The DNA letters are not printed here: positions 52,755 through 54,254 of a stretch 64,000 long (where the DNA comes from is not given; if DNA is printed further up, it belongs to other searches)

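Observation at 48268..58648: Candidate undescribed head-group pathway: aminocyclitol-like phosphodiester module joined to HpnJ/K/L hopanoid-tailoring homologues, with no HpnI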

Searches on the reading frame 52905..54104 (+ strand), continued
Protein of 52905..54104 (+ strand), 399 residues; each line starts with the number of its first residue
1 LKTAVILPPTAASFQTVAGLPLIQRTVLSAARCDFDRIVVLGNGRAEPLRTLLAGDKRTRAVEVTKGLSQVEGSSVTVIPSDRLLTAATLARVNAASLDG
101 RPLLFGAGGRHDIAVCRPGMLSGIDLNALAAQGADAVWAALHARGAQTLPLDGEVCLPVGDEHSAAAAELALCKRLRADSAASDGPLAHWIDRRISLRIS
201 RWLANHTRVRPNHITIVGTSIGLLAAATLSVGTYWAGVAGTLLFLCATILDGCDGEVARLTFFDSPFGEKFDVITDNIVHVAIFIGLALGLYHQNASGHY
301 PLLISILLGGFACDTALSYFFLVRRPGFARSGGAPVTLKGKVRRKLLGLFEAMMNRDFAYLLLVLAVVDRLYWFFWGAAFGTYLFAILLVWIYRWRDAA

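Call 33: search_protein_families(library=pfam, proteins=[L036:11298-12617:+, L031:7615-9012:+, L031:3152-4363:-, L031:4335-5051:-, L031:5008-7434:+, L031:1838-2959:-, L042:7900-9285:-, L016:12250-13467:-, L038:3850-5040:+, L044:12136-13716:+], max_evalue=0.0001)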
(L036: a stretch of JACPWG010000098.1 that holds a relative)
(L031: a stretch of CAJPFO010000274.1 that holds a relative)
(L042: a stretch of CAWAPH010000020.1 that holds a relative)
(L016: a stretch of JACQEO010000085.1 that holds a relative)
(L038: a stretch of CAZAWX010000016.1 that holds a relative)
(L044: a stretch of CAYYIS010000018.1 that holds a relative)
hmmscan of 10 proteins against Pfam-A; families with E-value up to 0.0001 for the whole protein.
L036:11298-12617:+ (439 aa): 1 family
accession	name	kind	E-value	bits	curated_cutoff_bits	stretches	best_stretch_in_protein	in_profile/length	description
PF01066.26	CDP-OH_P_transf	-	2.2e-05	25.3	22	1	230-339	3-104/152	CDP-alcohol phosphatidyltransferase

L031:7615-9012:+ (465 aa): 1 family
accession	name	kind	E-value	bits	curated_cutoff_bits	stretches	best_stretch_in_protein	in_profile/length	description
PF01066.26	CDP-OH_P_transf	-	3.8e-07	31.1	22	1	281-338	2-60/152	CDP-alcohol phosphatidyltransferase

L031:3152-4363:- (403 aa): 2 families
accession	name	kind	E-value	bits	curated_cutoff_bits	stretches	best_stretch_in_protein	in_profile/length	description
PF12704.14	MacB_PCD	-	1.4e-33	117.4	27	1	27-246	1-206/207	MacB-like periplasmic core domain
PF02687.27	FtsX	-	2.3e-18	66.8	25.5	1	283-396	2-120/120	FtsX-like permease C-terminal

L031:4335-5051:- (238 aa): 2 families
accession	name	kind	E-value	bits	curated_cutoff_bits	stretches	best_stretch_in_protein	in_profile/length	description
PF00005.33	ABC_tran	-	5.5e-30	105.2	25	1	35-184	1-136/137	ABC transporter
PF13304.12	AAA_21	-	5.3e-11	43.6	27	1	146-218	227-302/304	AAA domain, putative AbiEii toxin, Type IV TA system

L031:5008-7434:+ (808 aa): 0 families

L031:1838-2959:- (373 aa): 1 family
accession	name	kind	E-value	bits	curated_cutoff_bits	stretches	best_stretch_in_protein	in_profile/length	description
PF01658.22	Inos-1-P_synth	-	3.1e-37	127.5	27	1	209-317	1-107/107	Myo-inositol-1-phosphate synthase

L042:7900-9285:- (461 aa): 1 family
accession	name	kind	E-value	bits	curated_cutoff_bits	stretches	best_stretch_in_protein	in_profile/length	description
PF02321.23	OEP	-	8.2e-30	104.4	22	2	264-441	5-184/187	Outer membrane efflux protein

L016:12250-13467:- (405 aa): 3 families
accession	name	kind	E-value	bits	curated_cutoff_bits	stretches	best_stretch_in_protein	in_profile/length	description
PF13506.12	Glyco_transf_21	-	1.5e-43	148.7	21.7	1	103-277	1-174/174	Glycosyl transferase family 21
PF13641.12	Glyco_tranf_2_3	-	8.5e-27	95.1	27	1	47-278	1-230/230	Glycosyltransferase like family 2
PF13632.12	Glyco_trans_2_3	-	1.6e-19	70.9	27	1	136-310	1-182/198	Glycosyl transferase family group 2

L038:3850-5040:+ (396 aa): 1 family
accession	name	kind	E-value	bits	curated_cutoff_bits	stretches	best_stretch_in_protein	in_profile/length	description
PF01658.22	Inos-1-P_synth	-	9.4e-36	122.7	27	1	214-322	1-107/107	Myo-inositol-1-phosphate synthase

L044:12136-13716:+ (526 aa): 2 families
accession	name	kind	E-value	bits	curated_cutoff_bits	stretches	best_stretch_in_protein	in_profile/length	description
PF13440.11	Polysacc_synt_3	-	1.3e-17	64.4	23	1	48-350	2-287/293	Polysaccharide biosynthesis protein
PF01943.22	Polysacc_synt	-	2.7e-16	60.2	28.2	1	25-286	2-253/274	Polysaccharide biosynthesis protein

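Call 38: search_protein_families(library=pfam, proteins=[L004:13346-16486:-, L005:16994-20209:-, L015:13279-16107:+, L076:7982-10729:+, L016:5347-6375:+, L016:6849-7964:+, L016:7999-9462:-, L010:17011-17856:-, L010:18159-20117:-, L060:6283-7629:+], max_evalue=0.0001)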
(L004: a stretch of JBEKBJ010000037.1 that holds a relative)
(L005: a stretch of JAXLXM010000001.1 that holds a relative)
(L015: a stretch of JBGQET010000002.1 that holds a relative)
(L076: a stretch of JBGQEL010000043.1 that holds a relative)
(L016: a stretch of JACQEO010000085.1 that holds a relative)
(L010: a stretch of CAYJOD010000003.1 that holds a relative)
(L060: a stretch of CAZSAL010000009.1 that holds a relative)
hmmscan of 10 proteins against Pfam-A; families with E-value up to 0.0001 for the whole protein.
L004:13346-16486:- (1046 aa): 12 families
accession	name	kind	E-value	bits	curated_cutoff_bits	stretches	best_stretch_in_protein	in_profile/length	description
PF02518.31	HATPase_c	-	3.2e-30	105.3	26.4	1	934-1043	2-110/111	Histidine kinase-, DNA gyrase B-, and HSP90-like ATPase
PF00989.32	PAS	-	1.6e-26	93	22.6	2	356-468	1-113/113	PAS fold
PF13426.13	PAS_9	-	1.9e-26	92.7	27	2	243-343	2-103/103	PAS domain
PF08448.16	PAS_4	-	3.4e-22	79.2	23.1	2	242-345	5-109/110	PAS fold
PF00512.31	HisKA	-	1.2e-18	67.3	26.9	1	819-885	2-65/66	His Kinase A (phospho-acceptor) domain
PF13492.12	GAF_3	-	1.7e-13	51.6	27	1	493-632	1-128/129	GAF domain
PF13185.12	GAF_2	-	2e-13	51.2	28.6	1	492-632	2-136/136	GAF domain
PF01590.32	GAF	-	2.7e-13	51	22.4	1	494-631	2-133/133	GAF domain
PF08447.18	PAS_3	-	8.9e-11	42.4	25.6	1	379-465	2-89/89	PAS fold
PF13188.13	PAS_8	-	2e-10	40.6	21.8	0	237-281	6-48/65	PAS domain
PF16927.11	HisKA_7TM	-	9.3e-09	35.9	28.6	1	16-230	4-224/224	N-terminal 7TM region of histidine kinase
PF13581.12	HATPase_c_2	-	1.3e-05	25.7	27.4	1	937-1020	31-112/127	Histidine kinase-like ATPase domain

L005:16994-20209:- (1071 aa): 1 family
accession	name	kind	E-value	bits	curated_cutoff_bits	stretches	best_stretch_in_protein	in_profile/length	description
PF00873.25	ACR_tran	-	1.9e-207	691.8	28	1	16-1045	1-1020/1021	AcrB/AcrD/AcrF family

L015:13279-16107:+ (942 aa): 2 families
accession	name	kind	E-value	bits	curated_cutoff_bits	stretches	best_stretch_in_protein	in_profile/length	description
PF03176.21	MMPL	-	1.5e-34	119.9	20.5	2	227-460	75-312/333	MMPL family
PF12349.14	Sterol-sensing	-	2e-05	24.9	22.3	1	328-456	11-139/153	Sterol-sensing domain of SREBP cleavage-activation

L076:7982-10729:+ (915 aa): 3 families
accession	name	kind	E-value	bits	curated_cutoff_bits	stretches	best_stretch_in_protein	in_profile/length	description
PF04055.27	Radical_SAM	-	6.4e-19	69.2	29.5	1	240-401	2-166/166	Radical SAM superfamily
PF01066.26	CDP-OH_P_transf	-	5.7e-07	30.5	22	1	739-855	3-112/152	CDP-alcohol phosphatidyltransferase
PF02310.24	B12-binding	-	9.1e-06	25.9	32.1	1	100-176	41-120/121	B12 binding domain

L016:5347-6375:+ (342 aa): 2 families
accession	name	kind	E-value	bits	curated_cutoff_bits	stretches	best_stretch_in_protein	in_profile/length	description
PF02826.25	2-Hacid_dh_C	-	1.2e-61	207.7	25.1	1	122-297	1-178/178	D-isomer specific 2-hydroxyacid dehydrogenase, NAD binding domain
PF00389.36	2-Hacid_dh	-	4.3e-31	107.8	24.6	1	22-328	4-133/134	D-isomer specific 2-hydroxyacid dehydrogenase, catalytic domain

L016:6849-7964:+ (371 aa): 0 families

L016:7999-9462:- (487 aa): 0 families

L010:17011-17856:- (281 aa): 7 families
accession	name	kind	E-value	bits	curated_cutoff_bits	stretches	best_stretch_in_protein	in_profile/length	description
PF12146.15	Hydrolase_4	-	2.7e-24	86.2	27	1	34-250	6-233/239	Serine aminopeptidase, S33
PF12697.13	Abhydrolase_6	-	2.5e-15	58.2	26.3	1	36-263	2-217/217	Alpha/beta hydrolase family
PF00561.26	Abhydrolase_1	-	3.8e-15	56.7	25.8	1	36-253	4-242/245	alpha/beta hydrolase fold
PF06821.19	Ser_hydrolase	-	1.7e-07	31.7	22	1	74-140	31-97/172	Serine hydrolase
PF00756.26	Esterase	-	2e-06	28.2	22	1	97-139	111-153/251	Putative esterase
PF00326.27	Peptidase_S9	-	1.9e-05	24.7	22.6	0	78-136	41-99/213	Prolyl oligopeptidase family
PF07859.19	Abhydrolase_3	-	4.8e-05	23.7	25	0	87-177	57-155/210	alpha/beta hydrolase fold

L010:18159-20117:- (652 aa): 5 families
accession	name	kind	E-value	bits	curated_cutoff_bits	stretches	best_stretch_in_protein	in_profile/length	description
PF13624.11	SurA_N_3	-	2.8e-45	154.5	27.2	1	1-165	1-162/162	SurA-like N-terminal domain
PF13145.12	Rotamase_2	-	1.4e-36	126.4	27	2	248-382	1-120/121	PPIC-type PPIASE domain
PF13616.12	Rotamase_3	-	7.3e-34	117.2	22.5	1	265-369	11-114/116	PPIC-type PPIASE domain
PF00639.27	Rotamase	-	1e-31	110.2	21.7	1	274-368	1-96/97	PPIC-type PPIASE domain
PF13623.11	SurA_N_2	-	2.3e-28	99.3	28.5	1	2-141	1-145/145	SurA-like N-terminal domain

L060:6283-7629:+ (448 aa): 2 families
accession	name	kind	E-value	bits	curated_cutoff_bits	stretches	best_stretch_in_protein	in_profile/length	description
PF07994.18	NAD_binding_5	-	6.2e-99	331.9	25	1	25-431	1-321/321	Myo-inositol-1-phosphate synthase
PF01658.22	Inos-1-P_synth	-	7.6e-32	110.1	27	1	259-371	1-107/107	Myo-inositol-1-phosphate synthase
